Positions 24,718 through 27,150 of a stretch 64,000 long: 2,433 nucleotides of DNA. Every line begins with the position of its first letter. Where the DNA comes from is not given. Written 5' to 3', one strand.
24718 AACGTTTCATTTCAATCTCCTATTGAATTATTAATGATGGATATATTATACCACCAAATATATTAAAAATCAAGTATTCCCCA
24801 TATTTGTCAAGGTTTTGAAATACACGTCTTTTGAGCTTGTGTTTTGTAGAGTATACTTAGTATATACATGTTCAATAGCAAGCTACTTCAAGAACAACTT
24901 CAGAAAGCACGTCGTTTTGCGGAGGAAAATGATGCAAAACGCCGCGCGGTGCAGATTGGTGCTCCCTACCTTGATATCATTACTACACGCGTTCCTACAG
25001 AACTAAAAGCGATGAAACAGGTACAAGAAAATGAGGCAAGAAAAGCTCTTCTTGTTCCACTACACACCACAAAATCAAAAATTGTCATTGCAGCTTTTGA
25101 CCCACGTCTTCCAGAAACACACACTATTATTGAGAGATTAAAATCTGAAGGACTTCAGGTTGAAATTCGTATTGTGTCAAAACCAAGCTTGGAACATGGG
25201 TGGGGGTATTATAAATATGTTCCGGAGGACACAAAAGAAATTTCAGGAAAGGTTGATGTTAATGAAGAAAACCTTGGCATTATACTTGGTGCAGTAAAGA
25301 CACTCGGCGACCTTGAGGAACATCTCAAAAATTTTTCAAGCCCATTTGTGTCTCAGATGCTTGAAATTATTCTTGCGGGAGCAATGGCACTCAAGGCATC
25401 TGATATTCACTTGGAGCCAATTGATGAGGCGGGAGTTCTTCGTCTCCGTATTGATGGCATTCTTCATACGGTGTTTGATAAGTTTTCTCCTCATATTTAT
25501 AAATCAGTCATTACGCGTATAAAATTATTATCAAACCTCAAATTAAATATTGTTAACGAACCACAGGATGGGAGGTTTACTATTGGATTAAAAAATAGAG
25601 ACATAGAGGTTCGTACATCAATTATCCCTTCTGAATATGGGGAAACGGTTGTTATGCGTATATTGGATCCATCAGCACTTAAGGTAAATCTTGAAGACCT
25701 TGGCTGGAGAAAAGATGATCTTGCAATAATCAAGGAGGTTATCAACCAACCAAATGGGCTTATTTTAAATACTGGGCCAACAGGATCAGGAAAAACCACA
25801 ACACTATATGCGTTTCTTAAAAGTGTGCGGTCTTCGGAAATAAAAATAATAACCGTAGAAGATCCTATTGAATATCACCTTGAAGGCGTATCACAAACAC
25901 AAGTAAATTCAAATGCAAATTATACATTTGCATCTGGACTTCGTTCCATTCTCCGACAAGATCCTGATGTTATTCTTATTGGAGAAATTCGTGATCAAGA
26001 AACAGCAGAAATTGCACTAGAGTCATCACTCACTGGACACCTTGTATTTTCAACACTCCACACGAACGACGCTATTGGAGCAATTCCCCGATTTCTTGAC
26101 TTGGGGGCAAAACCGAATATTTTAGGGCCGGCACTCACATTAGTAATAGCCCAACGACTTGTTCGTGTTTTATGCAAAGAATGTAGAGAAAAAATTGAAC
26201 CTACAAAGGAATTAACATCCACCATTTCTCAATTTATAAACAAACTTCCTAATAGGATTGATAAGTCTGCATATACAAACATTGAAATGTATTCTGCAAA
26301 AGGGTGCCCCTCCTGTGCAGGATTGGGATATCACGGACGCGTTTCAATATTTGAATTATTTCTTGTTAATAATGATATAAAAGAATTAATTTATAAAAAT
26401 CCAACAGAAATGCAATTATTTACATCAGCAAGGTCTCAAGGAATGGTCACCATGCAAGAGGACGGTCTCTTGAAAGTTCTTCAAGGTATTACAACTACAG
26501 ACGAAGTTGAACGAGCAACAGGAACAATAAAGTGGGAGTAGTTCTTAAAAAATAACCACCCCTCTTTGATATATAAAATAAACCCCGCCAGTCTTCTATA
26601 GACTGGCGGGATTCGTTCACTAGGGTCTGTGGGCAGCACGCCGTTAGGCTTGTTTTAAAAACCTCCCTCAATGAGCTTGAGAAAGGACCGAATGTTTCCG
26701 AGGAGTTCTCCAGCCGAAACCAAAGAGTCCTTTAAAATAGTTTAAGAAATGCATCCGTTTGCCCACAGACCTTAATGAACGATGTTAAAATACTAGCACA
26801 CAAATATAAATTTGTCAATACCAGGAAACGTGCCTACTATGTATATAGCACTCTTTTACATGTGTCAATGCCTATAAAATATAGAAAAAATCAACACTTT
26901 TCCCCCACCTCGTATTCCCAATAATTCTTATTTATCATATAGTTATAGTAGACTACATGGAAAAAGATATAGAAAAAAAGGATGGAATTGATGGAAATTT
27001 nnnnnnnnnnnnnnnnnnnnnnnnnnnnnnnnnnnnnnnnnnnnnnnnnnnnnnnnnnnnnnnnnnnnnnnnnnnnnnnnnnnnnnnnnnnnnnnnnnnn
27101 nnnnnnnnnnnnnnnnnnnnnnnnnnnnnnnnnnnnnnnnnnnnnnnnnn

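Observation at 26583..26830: Candidate ~180-nt small RNA gene on the minus strand between pilB and ruvB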

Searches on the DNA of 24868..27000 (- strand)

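Call 4: search_rna_families(source=window, start=26500, end=27000, threshold=evalue, max_evalue=10, show_alignments=4)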
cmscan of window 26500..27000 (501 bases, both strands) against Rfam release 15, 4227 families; matches with E-value up to 10: 13.
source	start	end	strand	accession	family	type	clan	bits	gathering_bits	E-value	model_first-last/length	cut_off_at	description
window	26530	26617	+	RF02450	ncr1175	Gene; sRNA;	-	26.4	60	0.012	1-110/110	no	Bacillus sRNA ncr1175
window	26576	26640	-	RF01678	P37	Gene; sRNA;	-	26.3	50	0.0058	1-62/62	no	Pseudomonas sRNA P37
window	26579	26618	+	RF00419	SNORA52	Gene; snRNA; snoRNA; HACA-box;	CL00038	19.6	71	0.085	11-51/134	no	Small nucleolar RNA SNORA52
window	26508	26617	+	RF02618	SSRC34_2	Gene; sRNA;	-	17.7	48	2.6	1-125/125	no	Streptococcus sRNA 34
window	26796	26833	+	RF02374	YenS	Gene; sRNA;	-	16.6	80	0.26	70-108/169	no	Yersinia YenS sRNA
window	26752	26864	-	RF01226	snoZ5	Gene; snRNA; snoRNA; CD-box;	CL00045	16.4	60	4.7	1-113/113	no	Small nucleolar RNA Z5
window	26575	26614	-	RF00110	RybB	Gene; sRNA;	-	16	40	1.1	30-79/79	no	RybB RNA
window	26577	26639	-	RF02450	ncr1175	Gene; sRNA;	-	16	60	2.7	1-110/110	no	Bacillus sRNA ncr1175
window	26575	26617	-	RF00042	CopA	Gene; antisense;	-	15.4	60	5.9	30-91/92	no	CopA-like RNA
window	26574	26720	-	RF00506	Thr_leader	Cis-reg; leader;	-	14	55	6.3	1-118/118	no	Threonine operon leader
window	26577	26617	+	RF01678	P37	Gene; sRNA;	-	13.7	50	6.7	20-61/62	no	Pseudomonas sRNA P37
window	26904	26975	+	RF04194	mir-57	Gene; miRNA;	-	13.3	44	8.1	1-84/84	no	mir-57 microRNA precursor family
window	26972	26993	+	RF03036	osmY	Gene; sRNA;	-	11.8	46.9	6.1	1-72/72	no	osmY RNA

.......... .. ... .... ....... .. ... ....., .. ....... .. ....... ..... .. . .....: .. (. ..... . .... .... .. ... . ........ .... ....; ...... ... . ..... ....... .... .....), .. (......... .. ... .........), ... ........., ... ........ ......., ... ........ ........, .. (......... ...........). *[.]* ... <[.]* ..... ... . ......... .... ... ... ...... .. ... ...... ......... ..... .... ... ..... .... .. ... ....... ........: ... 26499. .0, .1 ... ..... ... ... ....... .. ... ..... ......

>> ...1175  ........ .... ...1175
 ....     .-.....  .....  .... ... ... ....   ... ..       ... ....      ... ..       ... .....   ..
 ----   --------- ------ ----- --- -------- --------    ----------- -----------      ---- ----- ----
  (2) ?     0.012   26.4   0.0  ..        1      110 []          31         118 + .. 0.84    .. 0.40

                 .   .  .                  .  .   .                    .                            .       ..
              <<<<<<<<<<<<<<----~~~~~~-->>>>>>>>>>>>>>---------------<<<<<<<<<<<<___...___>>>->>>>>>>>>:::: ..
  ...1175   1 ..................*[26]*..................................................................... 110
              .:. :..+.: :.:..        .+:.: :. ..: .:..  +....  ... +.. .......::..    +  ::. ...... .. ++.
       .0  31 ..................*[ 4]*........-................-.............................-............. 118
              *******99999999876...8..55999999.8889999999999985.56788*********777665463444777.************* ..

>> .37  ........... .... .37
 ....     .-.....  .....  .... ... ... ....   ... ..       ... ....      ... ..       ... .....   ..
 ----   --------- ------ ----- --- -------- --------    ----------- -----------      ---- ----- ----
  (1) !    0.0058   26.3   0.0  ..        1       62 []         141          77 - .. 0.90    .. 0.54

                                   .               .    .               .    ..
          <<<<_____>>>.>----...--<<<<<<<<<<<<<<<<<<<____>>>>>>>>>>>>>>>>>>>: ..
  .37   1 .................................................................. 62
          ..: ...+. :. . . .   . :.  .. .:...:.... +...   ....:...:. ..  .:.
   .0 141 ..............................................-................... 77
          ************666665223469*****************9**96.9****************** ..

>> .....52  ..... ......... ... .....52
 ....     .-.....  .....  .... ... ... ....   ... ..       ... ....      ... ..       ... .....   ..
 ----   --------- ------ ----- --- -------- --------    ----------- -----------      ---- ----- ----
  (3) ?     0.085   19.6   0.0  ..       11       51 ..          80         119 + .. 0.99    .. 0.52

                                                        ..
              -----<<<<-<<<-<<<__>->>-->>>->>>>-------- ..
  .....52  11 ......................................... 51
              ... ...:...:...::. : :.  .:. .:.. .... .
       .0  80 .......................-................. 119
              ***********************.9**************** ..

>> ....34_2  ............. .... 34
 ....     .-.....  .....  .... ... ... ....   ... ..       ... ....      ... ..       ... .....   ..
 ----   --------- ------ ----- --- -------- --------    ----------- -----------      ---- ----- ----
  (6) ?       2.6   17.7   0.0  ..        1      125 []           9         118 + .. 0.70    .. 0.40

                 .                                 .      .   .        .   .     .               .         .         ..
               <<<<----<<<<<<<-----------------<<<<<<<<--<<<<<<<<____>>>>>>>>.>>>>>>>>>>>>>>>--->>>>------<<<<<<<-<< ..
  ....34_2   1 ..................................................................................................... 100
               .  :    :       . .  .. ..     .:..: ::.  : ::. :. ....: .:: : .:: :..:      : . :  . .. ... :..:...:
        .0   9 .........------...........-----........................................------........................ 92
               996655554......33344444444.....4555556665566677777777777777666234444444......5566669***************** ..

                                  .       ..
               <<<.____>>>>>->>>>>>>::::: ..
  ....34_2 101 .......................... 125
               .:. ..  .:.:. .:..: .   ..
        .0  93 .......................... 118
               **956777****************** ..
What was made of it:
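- On SRP RNA (4.5S/7S): No SRP model hit at E<=10 (call 4).
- On Riboswitch / cis-regulatory leader: There are no Rfam riboswitch hits (call 4).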

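Call 43: build_rna_model(alignment_id=A5, structure=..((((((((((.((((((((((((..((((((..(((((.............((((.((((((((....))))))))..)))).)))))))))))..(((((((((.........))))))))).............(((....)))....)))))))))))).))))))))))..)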
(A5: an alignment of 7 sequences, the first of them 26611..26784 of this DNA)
Model R1 built from alignment A5 (7 sequences, 177 columns); structure: as given.
model positions 173; base pairs 57; branch points 2; effective number of sequences 1.06; information 0.59 bits per position. Calibrated on 0.2 Mb of random sequence (short: E-values are rough).
structure used (alignment columns):
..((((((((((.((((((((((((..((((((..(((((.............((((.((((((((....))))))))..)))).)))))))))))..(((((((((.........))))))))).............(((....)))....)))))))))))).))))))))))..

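Call 44: search_with_rna_model(model_id=R1, sources=[window, L002, L003, L004, L005, L006, L007, L008, L009, L010, L011, L012, L013, L014, L015, L016, L017, L018, L019, L020, L021, L022, L023, L024, L025, L026, L027, L028, L029, L030, L031, L032, L033, L034, L035, L036, L037, L038, L039, L040, L041, L042, L043, L044, L045, L046, L047, L048, L049, L050, L051, L052, L053, L054, L055, L056, L057, L058, L059, L060, L061, L062, L063, L064, L065, L066, L067, L068, L069, L070, L071, L072, L073, L074, L075, L076, L077, L078, L079, L080, L081, L082, L083, L084, L085, L086, L087, L088, L089, L090, L091, L092, L093, L094], max_evalue=10, make_alignment=false)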
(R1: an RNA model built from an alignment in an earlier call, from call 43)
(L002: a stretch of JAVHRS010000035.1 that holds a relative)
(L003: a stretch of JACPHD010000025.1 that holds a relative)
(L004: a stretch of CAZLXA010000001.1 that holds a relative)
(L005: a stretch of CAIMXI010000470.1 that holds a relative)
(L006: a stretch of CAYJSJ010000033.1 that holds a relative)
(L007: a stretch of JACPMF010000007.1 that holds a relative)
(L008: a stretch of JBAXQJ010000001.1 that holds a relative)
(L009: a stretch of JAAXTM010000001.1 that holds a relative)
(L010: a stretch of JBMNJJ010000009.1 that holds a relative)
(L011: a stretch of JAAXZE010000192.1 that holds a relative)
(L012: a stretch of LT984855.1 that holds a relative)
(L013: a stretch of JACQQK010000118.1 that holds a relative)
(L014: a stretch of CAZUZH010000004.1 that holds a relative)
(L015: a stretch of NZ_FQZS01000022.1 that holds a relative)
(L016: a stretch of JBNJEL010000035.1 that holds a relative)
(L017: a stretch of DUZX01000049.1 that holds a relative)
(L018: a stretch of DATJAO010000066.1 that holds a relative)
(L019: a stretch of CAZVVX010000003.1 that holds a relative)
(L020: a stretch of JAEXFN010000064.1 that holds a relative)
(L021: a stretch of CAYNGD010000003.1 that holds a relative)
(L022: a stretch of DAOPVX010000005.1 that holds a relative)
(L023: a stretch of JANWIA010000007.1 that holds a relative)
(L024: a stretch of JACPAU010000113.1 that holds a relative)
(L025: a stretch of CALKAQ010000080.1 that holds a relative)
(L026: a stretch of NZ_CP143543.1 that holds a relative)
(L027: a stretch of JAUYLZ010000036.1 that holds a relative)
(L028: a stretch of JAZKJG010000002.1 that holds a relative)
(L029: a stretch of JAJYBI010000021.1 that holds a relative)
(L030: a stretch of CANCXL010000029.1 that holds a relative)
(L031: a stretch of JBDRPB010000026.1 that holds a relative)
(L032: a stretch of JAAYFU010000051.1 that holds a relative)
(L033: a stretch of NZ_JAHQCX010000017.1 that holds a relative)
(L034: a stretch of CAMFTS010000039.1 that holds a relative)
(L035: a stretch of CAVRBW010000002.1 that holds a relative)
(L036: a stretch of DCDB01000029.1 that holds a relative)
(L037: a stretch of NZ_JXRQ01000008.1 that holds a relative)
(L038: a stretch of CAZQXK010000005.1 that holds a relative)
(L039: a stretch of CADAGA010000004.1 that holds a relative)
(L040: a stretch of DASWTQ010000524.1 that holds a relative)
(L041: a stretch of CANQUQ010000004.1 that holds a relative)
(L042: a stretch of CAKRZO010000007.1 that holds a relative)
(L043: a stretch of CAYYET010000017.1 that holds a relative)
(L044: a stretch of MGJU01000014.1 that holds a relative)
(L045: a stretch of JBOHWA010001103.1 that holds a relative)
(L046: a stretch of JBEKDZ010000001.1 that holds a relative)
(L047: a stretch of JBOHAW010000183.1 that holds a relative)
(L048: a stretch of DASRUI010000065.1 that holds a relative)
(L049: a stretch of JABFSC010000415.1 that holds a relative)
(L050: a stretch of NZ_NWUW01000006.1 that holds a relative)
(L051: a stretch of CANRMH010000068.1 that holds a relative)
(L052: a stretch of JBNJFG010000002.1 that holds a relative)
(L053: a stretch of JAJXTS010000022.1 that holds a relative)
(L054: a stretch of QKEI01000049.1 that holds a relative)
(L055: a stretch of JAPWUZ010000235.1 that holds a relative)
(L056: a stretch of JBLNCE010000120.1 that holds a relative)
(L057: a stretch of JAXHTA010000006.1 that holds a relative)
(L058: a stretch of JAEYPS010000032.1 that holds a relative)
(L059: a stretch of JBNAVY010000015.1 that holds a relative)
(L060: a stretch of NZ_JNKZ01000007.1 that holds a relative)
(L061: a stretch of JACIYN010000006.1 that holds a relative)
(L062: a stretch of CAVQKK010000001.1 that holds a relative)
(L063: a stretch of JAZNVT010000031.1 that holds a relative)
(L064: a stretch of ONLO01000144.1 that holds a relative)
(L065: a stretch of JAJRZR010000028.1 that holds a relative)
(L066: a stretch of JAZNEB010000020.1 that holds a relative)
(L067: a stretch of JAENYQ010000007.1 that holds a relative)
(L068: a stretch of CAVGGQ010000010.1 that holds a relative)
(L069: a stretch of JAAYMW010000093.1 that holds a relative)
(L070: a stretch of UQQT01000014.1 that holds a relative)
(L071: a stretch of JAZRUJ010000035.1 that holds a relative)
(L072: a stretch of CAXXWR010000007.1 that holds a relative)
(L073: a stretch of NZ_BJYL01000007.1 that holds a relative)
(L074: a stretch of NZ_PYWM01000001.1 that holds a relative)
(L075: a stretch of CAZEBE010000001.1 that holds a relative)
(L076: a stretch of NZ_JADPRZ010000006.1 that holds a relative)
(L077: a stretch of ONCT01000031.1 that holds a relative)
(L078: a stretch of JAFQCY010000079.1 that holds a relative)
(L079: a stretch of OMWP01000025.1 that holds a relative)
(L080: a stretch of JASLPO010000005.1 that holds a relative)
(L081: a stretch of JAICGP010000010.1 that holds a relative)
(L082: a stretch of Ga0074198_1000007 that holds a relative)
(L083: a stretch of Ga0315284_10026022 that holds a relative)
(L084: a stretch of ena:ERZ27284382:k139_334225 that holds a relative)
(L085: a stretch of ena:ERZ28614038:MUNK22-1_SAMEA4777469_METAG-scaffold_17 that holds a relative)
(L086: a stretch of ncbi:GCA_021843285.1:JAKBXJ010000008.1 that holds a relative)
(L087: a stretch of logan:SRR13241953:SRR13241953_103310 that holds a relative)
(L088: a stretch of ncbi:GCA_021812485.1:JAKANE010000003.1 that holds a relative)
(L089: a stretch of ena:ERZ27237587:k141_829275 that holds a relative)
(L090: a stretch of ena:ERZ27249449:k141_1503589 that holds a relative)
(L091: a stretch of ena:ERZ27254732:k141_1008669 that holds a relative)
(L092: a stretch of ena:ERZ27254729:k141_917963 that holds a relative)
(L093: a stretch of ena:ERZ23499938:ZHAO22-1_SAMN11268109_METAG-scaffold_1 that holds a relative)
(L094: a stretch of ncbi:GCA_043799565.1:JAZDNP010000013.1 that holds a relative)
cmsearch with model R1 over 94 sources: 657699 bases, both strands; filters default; matches with E-value up to 10: 27.
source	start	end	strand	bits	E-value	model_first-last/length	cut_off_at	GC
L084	4224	4396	-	192.9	1e-49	1-173/173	no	0.4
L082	4720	4892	-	188.6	1.5e-48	1-173/173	no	0.42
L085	4194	4365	-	187.1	3.8e-48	1-173/173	no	0.47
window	26611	26784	-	187.1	4e-48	1-173/173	no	0.45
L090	4249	4419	-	175.5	5.4e-45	1-173/173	no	0.46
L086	4279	4449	-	167.8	7e-43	1-173/173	no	0.45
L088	4199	4369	-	156.3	9.1e-40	1-173/173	no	0.44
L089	4199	4327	-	97.5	9.2e-24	47-173/173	5'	0.45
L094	4182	4344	-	79.3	8e-19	1-173/173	no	0.52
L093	4183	4346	-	70.2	2.5e-16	1-173/173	no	0.41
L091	4203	4361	-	67.5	1.3e-15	1-173/173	no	0.48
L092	4203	4361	-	67.5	1.3e-15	1-173/173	no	0.48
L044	2634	2804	-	39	7.2e-08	1-173/173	no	0.42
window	26611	26784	+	36.8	2.9e-07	1-173/173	no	0.45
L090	4249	4419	+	35.6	6.1e-07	1-173/173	no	0.46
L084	4224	4396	+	32.7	3.9e-06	1-173/173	no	0.4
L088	4199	4369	+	31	1.1e-05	1-173/173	no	0.44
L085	4194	4365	+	29.9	2.3e-05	1-173/173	no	0.47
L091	4203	4361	+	28.6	5.1e-05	1-173/173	no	0.48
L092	4203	4361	+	28.6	5.1e-05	1-173/173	no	0.48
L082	4720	4892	+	28.4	5.7e-05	1-173/173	no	0.42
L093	4183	4346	+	27.5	0.0001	1-173/173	no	0.41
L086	4279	4449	+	25.8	0.00029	1-173/173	no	0.45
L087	3551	3589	-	21.3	0.0047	135-173/173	5'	0.54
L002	2761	2920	-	20.5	0.0079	1-173/173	no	0.32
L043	2283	2437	-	14.4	0.36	1-173/173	no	0.5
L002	2727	2760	-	9.3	9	1-173/173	no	0.24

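Call 48: search_rna_families(sources=[L094, L091, L093, L007, L028, L002, L044, L090, L086], threshold=evalue, max_evalue=0.5)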
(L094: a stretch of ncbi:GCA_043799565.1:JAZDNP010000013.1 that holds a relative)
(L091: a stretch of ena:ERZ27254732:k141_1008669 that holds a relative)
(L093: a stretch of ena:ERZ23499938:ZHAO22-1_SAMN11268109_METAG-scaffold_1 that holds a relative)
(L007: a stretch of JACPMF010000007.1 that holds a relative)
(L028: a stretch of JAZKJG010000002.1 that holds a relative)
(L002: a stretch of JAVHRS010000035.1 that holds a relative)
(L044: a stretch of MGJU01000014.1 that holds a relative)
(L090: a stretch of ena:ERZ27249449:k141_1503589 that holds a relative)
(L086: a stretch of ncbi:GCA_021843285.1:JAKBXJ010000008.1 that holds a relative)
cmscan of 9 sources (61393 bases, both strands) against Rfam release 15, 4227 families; matches with E-value up to 0.5: 2.
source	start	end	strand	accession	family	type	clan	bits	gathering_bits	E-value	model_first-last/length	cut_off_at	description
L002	2671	2761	+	RF02397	sau-5971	Gene; sRNA;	-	32.4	90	0.093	1-96/96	no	Staphylococcus sRNA sau-5971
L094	964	1088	+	RF02602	BASRCI414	Gene; sRNA;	-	26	270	0.035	1-229/229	no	Brucella sRNA CI414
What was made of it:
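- Closest known: 6S RNA. Different: No covariance-model match (calls 4, 48).
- The Rfam 6S models give no hit even at E<=10 on the 500-nt region, nor at E<=0.5 on nine homologous loci (calls 4, 48).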

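Call 49: search_with_rna_model(model_id=R1, sources=[window, L082, L084, L085, L086, L088, L090, L091, L093, L094, L044], max_evalue=1e-8, make_alignment=true)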
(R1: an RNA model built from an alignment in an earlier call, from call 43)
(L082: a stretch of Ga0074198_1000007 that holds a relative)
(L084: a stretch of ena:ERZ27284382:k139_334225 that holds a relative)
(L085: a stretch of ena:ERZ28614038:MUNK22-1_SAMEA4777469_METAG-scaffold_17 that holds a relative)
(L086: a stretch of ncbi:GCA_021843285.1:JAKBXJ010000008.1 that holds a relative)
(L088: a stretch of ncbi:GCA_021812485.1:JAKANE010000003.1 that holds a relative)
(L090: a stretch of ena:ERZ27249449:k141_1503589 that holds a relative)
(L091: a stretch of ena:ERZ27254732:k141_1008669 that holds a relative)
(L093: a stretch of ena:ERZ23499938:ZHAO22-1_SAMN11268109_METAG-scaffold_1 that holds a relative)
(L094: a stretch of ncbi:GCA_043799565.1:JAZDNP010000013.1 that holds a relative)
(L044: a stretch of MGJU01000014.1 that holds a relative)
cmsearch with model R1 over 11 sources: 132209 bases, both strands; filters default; matches with E-value up to 1e-8: 10.
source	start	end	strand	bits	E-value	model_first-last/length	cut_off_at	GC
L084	4224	4396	-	192.9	2e-50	1-173/173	no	0.4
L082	4720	4892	-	188.6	3e-49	1-173/173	no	0.42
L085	4194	4365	-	187.1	7.6e-49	1-173/173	no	0.47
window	26611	26784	-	187.1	8e-49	1-173/173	no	0.45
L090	4249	4419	-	175.5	1.1e-45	1-173/173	no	0.46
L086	4279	4449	-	167.8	1.4e-43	1-173/173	no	0.45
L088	4199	4369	-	156.3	1.8e-40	1-173/173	no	0.44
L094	4182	4344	-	79.3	1.6e-19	1-173/173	no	0.52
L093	4183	4346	-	70.2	4.9e-17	1-173/173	no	0.41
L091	4203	4361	-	67.5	2.7e-16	1-173/173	no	0.48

Alignment A6: 10 matches aligned to the model, 187 columns, each read 5' to 3' on its own strand. Consensus structure (alignment columns), stored with it:
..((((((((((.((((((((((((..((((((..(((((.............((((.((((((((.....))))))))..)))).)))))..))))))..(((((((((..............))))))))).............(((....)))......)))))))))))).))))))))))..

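Call 52: build_rna_model(alignment_id=A6)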
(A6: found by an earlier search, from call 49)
Model R2 built from alignment A6 (10 sequences, 187 columns); structure: stored with the alignment.
model positions 171; base pairs 57; branch points 2; effective number of sequences 1.75; information 0.591 bits per position. Calibrated on 0.2 Mb of random sequence (short: E-values are rough).
structure used (alignment columns):
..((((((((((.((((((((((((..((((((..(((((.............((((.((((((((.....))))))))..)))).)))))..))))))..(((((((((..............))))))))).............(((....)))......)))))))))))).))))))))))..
